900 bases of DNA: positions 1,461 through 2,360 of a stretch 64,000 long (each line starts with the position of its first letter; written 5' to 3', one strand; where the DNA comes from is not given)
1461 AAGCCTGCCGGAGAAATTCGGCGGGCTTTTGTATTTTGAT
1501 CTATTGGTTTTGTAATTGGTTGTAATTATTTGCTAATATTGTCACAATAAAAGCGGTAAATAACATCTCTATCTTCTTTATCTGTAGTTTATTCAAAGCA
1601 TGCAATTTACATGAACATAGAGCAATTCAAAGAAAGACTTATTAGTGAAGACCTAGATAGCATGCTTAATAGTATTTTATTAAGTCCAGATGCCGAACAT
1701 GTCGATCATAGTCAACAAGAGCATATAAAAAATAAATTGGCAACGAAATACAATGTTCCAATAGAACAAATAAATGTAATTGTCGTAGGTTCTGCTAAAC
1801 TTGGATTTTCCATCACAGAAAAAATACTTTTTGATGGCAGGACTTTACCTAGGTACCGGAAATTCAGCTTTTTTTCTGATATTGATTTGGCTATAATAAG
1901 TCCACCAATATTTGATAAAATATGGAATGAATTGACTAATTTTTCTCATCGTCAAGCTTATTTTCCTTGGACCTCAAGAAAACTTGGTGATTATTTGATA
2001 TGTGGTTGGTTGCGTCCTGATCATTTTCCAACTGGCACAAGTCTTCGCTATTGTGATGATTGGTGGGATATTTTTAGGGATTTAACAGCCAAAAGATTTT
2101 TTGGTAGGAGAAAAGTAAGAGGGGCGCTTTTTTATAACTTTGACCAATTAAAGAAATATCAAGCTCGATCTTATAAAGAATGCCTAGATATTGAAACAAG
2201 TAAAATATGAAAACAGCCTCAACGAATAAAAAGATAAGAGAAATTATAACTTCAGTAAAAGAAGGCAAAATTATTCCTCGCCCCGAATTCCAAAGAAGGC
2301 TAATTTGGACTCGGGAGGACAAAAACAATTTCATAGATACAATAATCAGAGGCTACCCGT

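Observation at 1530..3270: Low-GC two-gene cassette (small nucleotidyltransferase + DUF262-only protein) inserted moron-like in a phage remnant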

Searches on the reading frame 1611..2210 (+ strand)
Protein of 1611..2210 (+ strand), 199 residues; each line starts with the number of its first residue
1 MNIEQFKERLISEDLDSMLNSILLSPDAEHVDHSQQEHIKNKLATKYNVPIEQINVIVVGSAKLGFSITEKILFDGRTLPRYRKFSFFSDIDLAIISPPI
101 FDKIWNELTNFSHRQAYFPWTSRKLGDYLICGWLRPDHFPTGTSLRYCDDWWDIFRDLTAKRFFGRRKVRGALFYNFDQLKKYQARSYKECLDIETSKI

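Call 3: search_protein_families(library=pfam, proteins=[window:1611-2210:+], max_evalue=0.1)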
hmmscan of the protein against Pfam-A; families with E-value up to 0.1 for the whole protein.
window:1611-2210:+ (199 aa): 1 family
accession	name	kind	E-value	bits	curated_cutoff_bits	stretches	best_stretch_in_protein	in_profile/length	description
PF09581.16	Spore_III_AF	-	0.023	15.1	28.3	1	29-56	157-184/185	Stage III sporulation protein AF (Spore_III_AF)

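Call 4: search_protein_families(library=padloc, proteins=[window:1611-2210:+], max_evalue=0.1)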
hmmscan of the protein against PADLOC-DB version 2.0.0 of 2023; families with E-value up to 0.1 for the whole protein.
window:1611-2210:+ (199 aa): 0 families

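Call 5: search_protein_families(library=ncbifam, proteins=[window:1611-2210:+], max_evalue=1)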
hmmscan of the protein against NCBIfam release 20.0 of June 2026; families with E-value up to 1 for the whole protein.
window:1611-2210:+ (199 aa): 0 families

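Call 6: search_protein_families(library=phrogs, proteins=[window:1611-2210:+], max_evalue=0.1)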
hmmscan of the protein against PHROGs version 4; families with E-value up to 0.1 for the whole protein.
window:1611-2210:+ (199 aa): 1 family
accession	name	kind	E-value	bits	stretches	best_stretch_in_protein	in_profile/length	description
phrog_32008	-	unknown function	3.6e-05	24.7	1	18-187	21-185/206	-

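Call 10: find_homologous_proteins(query=window:1611-2207:+, max_evalue=0.001)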
Query window:1611-2207:+ (199 aa): 195 proteins with E <= 0.001 among 264 candidates; the best 120 are listed.
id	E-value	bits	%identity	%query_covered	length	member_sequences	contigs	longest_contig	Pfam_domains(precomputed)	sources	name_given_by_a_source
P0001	1.7e-133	461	100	100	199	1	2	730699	-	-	-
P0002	6.3e-113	393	83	100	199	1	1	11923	-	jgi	jgi:hypothetical protein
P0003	6.5e-70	253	56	98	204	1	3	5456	-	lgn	-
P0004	6.3e-69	250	55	98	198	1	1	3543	-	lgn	-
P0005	9.4e-69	249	55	98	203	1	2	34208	-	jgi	jgi:hypothetical protein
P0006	1.0e-68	249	55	98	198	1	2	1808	-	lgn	-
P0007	1.5e-68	249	54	99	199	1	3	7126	-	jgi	jgi:hypothetical protein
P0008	4.4e-68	247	54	96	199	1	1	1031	-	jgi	jgi:hypothetical protein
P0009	1.3e-67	245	52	98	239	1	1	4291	-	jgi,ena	jgi:hypothetical protein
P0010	1.3e-66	242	54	99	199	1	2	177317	-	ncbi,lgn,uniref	ncbi:MAG: hypothetical protein ABIN80_09990 [Dyadobacter sp.]|uniref:hypothetical protein n=1 Tax=Dy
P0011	2.7e-66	241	50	99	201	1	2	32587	-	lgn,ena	-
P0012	1.6e-65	239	52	100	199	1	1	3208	-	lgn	-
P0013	3.4e-65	238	52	100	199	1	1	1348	-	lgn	-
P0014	3.4e-65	238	53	97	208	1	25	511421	-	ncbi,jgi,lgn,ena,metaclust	jgi:hypothetical protein|metaclust:\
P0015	8.6e-65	236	50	98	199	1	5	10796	-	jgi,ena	-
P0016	9.1e-65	236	52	98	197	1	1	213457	-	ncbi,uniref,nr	ncbi:hypothetical protein [Rufibacter sp. XAAS-G3-1]|uniref:hypothetical protein n=1 Tax=Rufibacter 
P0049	4.5e-59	218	47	98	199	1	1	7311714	-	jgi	jgi:hypothetical protein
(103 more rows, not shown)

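Call 11: search_solved_structures(query=window:1611-2207:+, max_evalue=10, show_alignments=2)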
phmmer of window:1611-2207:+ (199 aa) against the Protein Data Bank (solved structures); distinct sequences matched with E-value up to 10: 12.
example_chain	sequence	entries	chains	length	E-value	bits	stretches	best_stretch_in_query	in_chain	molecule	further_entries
9raq_A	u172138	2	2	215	3e-05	27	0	41-72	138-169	TRP_F43W/E39L | [(sulfaNHC)Au].TRP_F43W/E39L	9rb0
9rar_A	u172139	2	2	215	3.3e-05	26.9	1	31-72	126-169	TRP_F43W | [(sulfaNHC)Au].TRP_F43W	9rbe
9h10_A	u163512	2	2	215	3.3e-05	26.9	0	42-72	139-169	[(sulfaNHC)Au].TRP_18 | Tandem-repeat protein (TRP)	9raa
8s6p_A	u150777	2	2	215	3.3e-05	26.9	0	42-72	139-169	TRP_18 F116W (R0) | TRP_18 F116W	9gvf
9h3c_A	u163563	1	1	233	0.015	18.2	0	36-72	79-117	De novo designed tandem repeat protein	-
4yxx_A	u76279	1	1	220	0.017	18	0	42-72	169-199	dTor_6x35L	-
6ml1_E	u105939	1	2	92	0.12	15.2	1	35-99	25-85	Ubiquitin variant 15.1a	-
8c3w_A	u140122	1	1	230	0.17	14.7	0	31-72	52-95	dnHEM1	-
5mfb_A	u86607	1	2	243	0.23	14.3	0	13-50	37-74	YIII(Dq)4CqI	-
4d4e_A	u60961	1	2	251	0.29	14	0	13-50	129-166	ARMADILLO REPEAT PROTEIN ARM00016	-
5u47_A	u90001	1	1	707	1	12.2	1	49-108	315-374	Penicillin binding protein 2X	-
2a9f_A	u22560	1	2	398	1.8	11.4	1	50-102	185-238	putative malic enzyme ((S)-malate:NAD+ oxidoreductase (decarboxylating))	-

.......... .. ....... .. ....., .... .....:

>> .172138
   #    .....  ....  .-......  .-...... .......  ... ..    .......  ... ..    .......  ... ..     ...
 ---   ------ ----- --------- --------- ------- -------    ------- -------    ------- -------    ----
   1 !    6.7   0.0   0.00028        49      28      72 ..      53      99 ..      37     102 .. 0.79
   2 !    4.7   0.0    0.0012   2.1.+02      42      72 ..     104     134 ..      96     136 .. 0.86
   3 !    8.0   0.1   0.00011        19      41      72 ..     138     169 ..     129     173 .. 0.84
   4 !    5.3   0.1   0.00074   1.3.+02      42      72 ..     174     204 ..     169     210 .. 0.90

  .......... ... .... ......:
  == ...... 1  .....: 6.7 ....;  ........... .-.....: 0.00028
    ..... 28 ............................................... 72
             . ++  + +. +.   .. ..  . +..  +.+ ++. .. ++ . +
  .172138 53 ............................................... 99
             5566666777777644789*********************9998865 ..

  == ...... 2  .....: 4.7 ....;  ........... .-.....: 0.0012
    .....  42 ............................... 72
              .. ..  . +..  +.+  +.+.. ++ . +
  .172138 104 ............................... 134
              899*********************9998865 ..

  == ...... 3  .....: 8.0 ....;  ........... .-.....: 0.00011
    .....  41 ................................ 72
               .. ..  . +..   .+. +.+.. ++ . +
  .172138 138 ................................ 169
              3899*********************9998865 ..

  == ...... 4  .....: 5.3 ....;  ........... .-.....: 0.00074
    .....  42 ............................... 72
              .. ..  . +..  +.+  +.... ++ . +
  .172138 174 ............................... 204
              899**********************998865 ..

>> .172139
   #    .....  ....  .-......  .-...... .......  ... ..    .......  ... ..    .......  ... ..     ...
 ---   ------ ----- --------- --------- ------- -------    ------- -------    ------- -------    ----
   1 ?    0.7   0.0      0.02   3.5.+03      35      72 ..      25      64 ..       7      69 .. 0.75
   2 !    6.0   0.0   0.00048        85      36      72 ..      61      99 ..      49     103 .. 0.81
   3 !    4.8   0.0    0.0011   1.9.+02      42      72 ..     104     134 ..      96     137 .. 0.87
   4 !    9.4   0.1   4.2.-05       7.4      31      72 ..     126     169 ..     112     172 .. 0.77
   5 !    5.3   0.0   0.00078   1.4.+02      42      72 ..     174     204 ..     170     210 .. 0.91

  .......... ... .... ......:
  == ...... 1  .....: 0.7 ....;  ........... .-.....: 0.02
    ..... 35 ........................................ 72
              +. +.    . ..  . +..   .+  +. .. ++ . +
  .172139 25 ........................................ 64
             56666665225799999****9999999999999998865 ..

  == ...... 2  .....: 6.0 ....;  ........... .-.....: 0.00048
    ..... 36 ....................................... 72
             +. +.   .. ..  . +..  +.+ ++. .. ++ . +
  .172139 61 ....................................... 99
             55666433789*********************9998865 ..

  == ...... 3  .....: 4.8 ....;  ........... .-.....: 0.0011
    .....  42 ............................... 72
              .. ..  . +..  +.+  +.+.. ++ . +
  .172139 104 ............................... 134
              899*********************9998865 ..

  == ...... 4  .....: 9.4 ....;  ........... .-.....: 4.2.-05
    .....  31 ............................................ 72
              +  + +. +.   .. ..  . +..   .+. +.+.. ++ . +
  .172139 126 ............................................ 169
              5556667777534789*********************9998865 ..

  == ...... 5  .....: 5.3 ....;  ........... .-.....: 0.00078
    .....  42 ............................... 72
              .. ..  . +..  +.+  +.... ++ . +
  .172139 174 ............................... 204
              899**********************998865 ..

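Call 14: search_solved_structures(query=A1, max_evalue=10, show_alignments=3)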
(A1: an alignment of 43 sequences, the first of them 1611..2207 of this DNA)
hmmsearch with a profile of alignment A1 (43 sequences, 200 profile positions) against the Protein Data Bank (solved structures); distinct sequences matched with E-value up to 10: 7.
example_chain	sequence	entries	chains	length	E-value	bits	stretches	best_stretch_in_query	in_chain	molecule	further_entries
6wlz_N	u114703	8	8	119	0.14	15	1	67-117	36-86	V-type proton ATPase subunit F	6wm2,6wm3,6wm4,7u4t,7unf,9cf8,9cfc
6xbw_L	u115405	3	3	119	0.19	14.5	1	67-116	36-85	V-type proton ATPase subunit F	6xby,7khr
6vq6_L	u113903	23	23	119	0.19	14.5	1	67-116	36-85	V-type proton ATPase subunit F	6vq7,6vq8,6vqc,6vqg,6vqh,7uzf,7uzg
7u8o_L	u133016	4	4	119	0.2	14.5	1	67-116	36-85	V-type proton ATPase subunit F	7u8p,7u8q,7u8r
4yff_A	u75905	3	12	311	0.66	12.7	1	33-94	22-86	Serine/threonine-protein kinase TNNI3K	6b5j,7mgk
4yfi_A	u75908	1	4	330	0.73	12.6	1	33-94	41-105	Serine/threonine-protein kinase TNNI3K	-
7mgj_A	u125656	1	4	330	0.73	12.6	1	33-94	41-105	Serine/threonine-protein kinase TNNI3K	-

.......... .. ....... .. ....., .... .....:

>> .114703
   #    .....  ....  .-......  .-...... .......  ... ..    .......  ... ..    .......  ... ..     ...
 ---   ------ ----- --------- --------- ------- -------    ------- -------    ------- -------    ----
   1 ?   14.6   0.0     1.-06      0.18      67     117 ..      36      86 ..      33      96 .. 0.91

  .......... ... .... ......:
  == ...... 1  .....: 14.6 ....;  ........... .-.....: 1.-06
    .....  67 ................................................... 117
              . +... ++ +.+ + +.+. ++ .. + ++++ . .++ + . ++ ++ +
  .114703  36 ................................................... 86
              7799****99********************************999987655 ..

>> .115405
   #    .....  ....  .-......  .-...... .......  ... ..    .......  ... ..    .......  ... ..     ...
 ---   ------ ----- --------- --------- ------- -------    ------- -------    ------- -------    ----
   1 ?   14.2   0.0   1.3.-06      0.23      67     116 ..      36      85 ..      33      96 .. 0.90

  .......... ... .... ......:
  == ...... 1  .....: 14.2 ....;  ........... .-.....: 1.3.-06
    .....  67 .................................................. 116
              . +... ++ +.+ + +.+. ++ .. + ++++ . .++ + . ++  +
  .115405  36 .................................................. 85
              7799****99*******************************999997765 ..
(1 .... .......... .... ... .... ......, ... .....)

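Call 15: find_related_loci(query=A1, collection=genome_contigs, flank=6000)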
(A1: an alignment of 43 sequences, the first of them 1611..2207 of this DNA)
Query A1 (199 aa) in genome_contigs; peptide patterns used: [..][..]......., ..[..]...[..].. (x = any residue, [..] = any of these).
209 stretches matched a pattern; 178 encode a relative of the query (tblastn E <= 1e-3); the best 80 are kept; 80 distinct loci.
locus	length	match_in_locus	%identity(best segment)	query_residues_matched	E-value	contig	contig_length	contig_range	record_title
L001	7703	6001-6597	55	1-198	9e-74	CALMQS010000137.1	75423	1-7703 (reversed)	MAG TPA_asm: uncultured Sphingobacteriales bacterium isolate SRR1763383_bin.86_CONCOCT_v1.1_MAG genome assembly, contig:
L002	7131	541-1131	54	1-197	4e-72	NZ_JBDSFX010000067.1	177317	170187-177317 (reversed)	MAG: Dyadobacter sp. isolate cluster1_bin.239 k127_10962118, whole genome shotgun sequence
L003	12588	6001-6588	52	1-196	3e-68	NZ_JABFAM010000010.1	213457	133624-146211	Rufibacter sp. XAAS-G3-1 NODE_7_length_213457_cov_31.3591_1, whole genome shotgun sequence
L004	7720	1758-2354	49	1-199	9e-67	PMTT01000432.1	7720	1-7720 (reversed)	MAG: Bryobacterales bacterium isolate palsa_130 73.20110700_P2D.82_contig_30232, whole genome shotgun sequence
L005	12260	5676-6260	49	2-195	2e-65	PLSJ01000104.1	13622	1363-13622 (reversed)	MAG: Syntrophaceae bacterium isolate bog_1155 73.20120700_S1D.399_contig_444539, whole genome shotgun sequence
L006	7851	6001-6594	49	1-198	1e-65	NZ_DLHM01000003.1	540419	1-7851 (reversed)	MAG: Flavihumibacter sp. UBA7668 UBA7668_contig_494, whole genome shotgun sequence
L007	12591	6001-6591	46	1-198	1e-58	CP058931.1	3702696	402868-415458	MAG: Nitrospira sp. isolate DJ chromosome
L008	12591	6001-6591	45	1-198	1e-58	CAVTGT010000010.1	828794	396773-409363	MAG: uncultured Nitrospiraceae bacterium isolate MFD06229.bin.1.242 genome assembly, contig: contig_4470, whole genome s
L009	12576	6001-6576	48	1-192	2e-57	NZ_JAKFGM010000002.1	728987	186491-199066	Sphingomonas cremea strain G124 2, whole genome shotgun sequence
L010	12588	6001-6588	47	1-198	3e-56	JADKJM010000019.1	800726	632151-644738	MAG: Flavobacteriales bacterium isolate Vibo_18-Q3-R45-57_BATAC.153 tig00724260-10-8015850, whole genome shotgun sequenc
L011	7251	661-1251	46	1-199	4e-54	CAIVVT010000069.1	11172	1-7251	MAG: uncultured Acidobacteriia bacterium isolate AM_bin-3339 genome assembly, contig: bin-3339:069/332, whole genome sho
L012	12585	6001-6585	42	2-196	2e-54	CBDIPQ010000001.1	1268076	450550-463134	MAG: Caulobacteraceae bacterium isolate CRY1-m2-bin08 genome assembly, contig: CRY1-CANU-14, whole genome shotgun sequen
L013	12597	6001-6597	45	1-199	3e-53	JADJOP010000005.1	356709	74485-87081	MAG: Bryobacterales bacterium isolate Fred_18-Q3-R57-64_BAT3C.662 tig00007286-10-3579210, whole genome shotgun sequence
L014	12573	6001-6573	41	1-191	9e-53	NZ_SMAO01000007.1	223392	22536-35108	Thiobaca trueperi strain DSM 13587 Ga0244666_107, whole genome shotgun sequence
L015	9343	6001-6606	44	1-195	2e-52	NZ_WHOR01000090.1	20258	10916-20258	Azospirillum formosense strain CC-NFb-7 NODE_90_length_20259_cov_7.491009_1-20259, whole genome shotgun sequence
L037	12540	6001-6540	32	3-193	3e-29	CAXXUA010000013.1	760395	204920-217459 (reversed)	MAG: Candidatus Poribacteria bacterium isolate 64057701-0cd0-4337-b80b-d127c366c46f genome assembly, contig: contig_13,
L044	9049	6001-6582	31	3-191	1e-27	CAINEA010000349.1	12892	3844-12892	MAG: uncultured Acetobacteraceae bacterium isolate KR_bin-3349 genome assembly, contig: bin-3349:0349/1081, whole genome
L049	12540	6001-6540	31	3-193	2e-26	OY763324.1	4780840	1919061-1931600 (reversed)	MAG: Candidatus Poribacteria bacterium isolate 3d2a48e4-3859-4b6e-83ef-b4ffa18775ef genome assembly, chromosome: 1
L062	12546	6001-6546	31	4-193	2e-24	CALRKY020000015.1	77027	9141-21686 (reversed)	MAG: Synechococcus sp. UW140 isolate JJ-K1HD4-379-1-mx-bin574 genome assembly, contig: JJ-SEL19C6-181-C82, whole genome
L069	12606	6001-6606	30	3-191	7e-24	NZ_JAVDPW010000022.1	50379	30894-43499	Inquilinus ginsengisoli strain 584 Ga0365416_22, whole genome shotgun sequence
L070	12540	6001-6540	32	3-191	1e-26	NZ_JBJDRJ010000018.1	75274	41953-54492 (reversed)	Microbacterium sp. ZW T5_45 ZW_T5_45_contig_018, whole genome shotgun sequence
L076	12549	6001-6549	28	2-191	1e-20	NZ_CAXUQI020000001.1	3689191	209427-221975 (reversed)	Phenylobacterium sp. LjRoot219 LJR219c1, whole genome shotgun sequence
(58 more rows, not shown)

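Call 22: predict_structure(alignment_id=A1)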
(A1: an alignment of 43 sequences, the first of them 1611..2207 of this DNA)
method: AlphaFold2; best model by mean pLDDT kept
length: 199 residues; sequences in the alignment: 43
mean_pLDDT: 94.7   pTM: 0.89
mean pLDDT of the five models: 94.7, 94.4, 94.2, 92.4, 91.7
residues with pLDDT >= 90: 190; 70-90: 8; 50-70: 1; < 50: 0
segments of 3 or more residues with pLDDT < 50: none
pLDDT, mean of each block of 10 residues (from residue 1): 95 94 94 97 98 97 93 93 93 98 97 92 94 94 95 97 94 97 93 88
secondary structure, 60 per line:
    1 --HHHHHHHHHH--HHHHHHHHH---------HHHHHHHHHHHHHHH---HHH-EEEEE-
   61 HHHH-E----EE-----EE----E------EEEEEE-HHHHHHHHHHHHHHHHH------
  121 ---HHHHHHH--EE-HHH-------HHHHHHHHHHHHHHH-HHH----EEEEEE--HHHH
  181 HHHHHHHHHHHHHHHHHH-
elements in order: H3-12 H15-23 H33-47 E55-59 H61-64 E91-96 H98-114 H124-130 H146-160 E169-174 H177-198

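Call 24: fold_search(model_id=the predicted structure, library=pdb)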
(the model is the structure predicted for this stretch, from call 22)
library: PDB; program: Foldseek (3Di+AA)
matches with E <= 10: 206; with E <= 0.001: 0
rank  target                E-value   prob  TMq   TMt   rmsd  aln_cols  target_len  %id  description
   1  6ywo_A                1.7e-01  0.16  0.24  0.16  11.5       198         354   16  CutA in complex with A3 RNA (released 2020-08-05)
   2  6ywn                  2.1e-01  0.18  0.26  0.17  11.6       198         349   15  CutA in complex with CMPCPP (released 2020-08-05)
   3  6lbk_B                2.2e-01  0.25  0.21  0.15   9.9       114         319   14  Structure of rat GLD-2 (Terminal nucleotidyltransferase 2, TENT2) (released 2020-07-22)
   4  6ywp_A                2.2e-01  0.25  0.28  0.18  11.5       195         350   13  Structure of apo-CutA (released 2020-08-05)
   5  6ywo_B                3.2e-01  0.13  0.24  0.16  11.5       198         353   16  CutA in complex with A3 RNA (released 2020-08-05)
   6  6ywo_C                3.8e-01  0.14  0.26  0.17  11.4       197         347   14  CutA in complex with A3 RNA (released 2020-08-05)
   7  6ywo_D                3.8e-01  0.14  0.26  0.17  11.5       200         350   13  CutA in complex with A3 RNA (released 2020-08-05)
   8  6ywp_B                5.2e-01  0.18  0.29  0.19  11.5       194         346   13  Structure of apo-CutA (released 2020-08-05)
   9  5wu6_C                1.1e+00  0.05  0.15  0.09  11.7       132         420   12  Crystal structure of apo human Tut1, form IV (released 2017-05-31)
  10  6lbj_B                1.4e+00  0.08  0.20  0.13   9.9       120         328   10  Structure of mouse GLD-2 (Terminal nucleotidyltransferase 2, TENT2) (released 2020-07-22)
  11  5cwr_B                1.6e+00  0.06  0.18  0.12  13.5       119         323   12  Crystal Structure of human DNA polymerase lambda L431A mutant in complex with a one nucleotide DNA gap and dCTP (released 2016-02-24)
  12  8u0p_A                2.1e+00  0.08  0.17  0.12   9.3        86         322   12  Synaptic complex of human DNA polymerase Lambda DL variant engaged on a noncomplementary DNA double-strand break (released 2024-03-13)
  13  6yw5_CC               2.2e+00  0.04  0.23  0.12  18.6       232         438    9  The structure of the small subunit of the mitoribosome from Neurospora crassa (released 2020-11-11)
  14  7vpp_C                2.4e+00  0.01  0.09  0.03  15.1        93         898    9  Structures of a deltacoronavirus spike protein bound to porcine and human receptors indicate the risk of virus adaptat (released 2022-03-16)
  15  1lc7                  2.5e+00  0.08  0.10  0.06   9.8        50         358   24  Crystal Structure of L-Threonine-O-3-phosphate Decarboxylase from S. enterica complexed with a substrate (released 2002-06-28)
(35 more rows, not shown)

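Call 26: search_protein_families(library=pfam, alignment_id=A1, max_evalue=1)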
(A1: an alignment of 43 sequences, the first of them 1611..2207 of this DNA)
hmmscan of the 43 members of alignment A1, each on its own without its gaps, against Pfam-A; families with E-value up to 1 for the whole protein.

A. member 1, window:1611-2207:+ (199 aa): 2 families
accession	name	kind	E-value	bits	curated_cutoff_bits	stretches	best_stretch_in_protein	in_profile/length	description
PF09581.16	Spore_III_AF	-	0.023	15.1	28.3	1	29-56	157-184/185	Stage III sporulation protein AF (Spore_III_AF)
PF23088.1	DUF7047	-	0.12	13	27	1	118-136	6-24/61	Domain of unknown function (DUF7047)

B. families by the number of members that match (of 43 scanned): 17 families
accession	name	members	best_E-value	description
PF01909.29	NTP_transf_2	9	0.026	Nucleotidyltransferase domain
PF23088.1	DUF7047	3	0.12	Domain of unknown function (DUF7047)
PF09581.16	Spore_III_AF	2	0.013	Stage III sporulation protein AF (Spore_III_AF)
PF04666.19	MGAT4_cons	2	0.1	MGAT4 conserved region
PF03625.19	DUF302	2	0.11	Domain of unknown function DUF302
PF14019.11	DUF4235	1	0.045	Protein of unknown function (DUF4235)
PF02053.20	Gene66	1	0.049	Gene 66 (IR5) protein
PF19901.4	DUF6374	1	0.096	Family of unknown function (DUF6374)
PF18144.7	SMODS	1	0.096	Second Messenger Oligonucleotide or Dinucleotide Synthetase domain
PF13401.12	AAA_22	1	0.11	AAA domain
PF25416.1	GRHL1_C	1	0.15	GRHL1-like, C-terminal domain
PF18765.7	Polbeta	1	0.19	Polymerase beta, Nucleotidyltransferase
PF07171.17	MlrC_C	1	0.2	MlrC C-terminus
PF00392.27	GntR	1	0.2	Bacterial regulatory proteins, gntR family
PF24880.1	DUF7738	1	0.22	Domain of unknown function (DUF7738)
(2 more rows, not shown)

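Call 28: find_encoding_contigs(protein=window:1611-2207:+, flank=10000, max_places=4)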
Protein window:1611-2207:+ (199 aa): 2 contigs read that carry it; 2 places shown.
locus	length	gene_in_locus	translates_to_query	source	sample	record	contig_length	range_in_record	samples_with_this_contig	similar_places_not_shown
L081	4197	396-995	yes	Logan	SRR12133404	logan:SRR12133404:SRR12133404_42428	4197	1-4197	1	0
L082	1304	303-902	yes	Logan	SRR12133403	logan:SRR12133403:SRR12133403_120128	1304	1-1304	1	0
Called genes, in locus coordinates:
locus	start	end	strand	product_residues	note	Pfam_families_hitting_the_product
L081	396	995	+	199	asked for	-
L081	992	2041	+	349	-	PF03235:GmrSD_N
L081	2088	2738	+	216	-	-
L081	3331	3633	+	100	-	-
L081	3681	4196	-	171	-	?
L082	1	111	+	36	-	?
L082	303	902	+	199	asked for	-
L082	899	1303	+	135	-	?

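Call 35: search_dna_similar(query=window:1611-2207:+, collection=phages, mode=protein, max_evalue=0.001, max_rows=20)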
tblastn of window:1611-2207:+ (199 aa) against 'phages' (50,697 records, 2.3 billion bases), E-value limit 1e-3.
No match.

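Call 36: search_dna_similar(query=window:1611-2207:+, collection=plasmids, mode=protein, max_evalue=0.001, max_rows=20)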
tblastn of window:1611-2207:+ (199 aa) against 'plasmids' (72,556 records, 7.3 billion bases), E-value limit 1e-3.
Records with a match: 1; places in all: 1; records where one place covers at least 80% of the query: 1.
Best place of each record, by identity: <60% 1.
By first word of the organism name: Cronobacter 1.
By predicted mobility (MOB-suite, as given by PLSDB): non-mobilizable 1.
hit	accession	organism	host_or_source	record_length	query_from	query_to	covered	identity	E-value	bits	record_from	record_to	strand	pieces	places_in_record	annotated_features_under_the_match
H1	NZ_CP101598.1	Cronobacter dublinensis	Cereal-based food (noodle) for infant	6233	24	199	88%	29.3%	1e-10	67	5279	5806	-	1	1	hypothetical protein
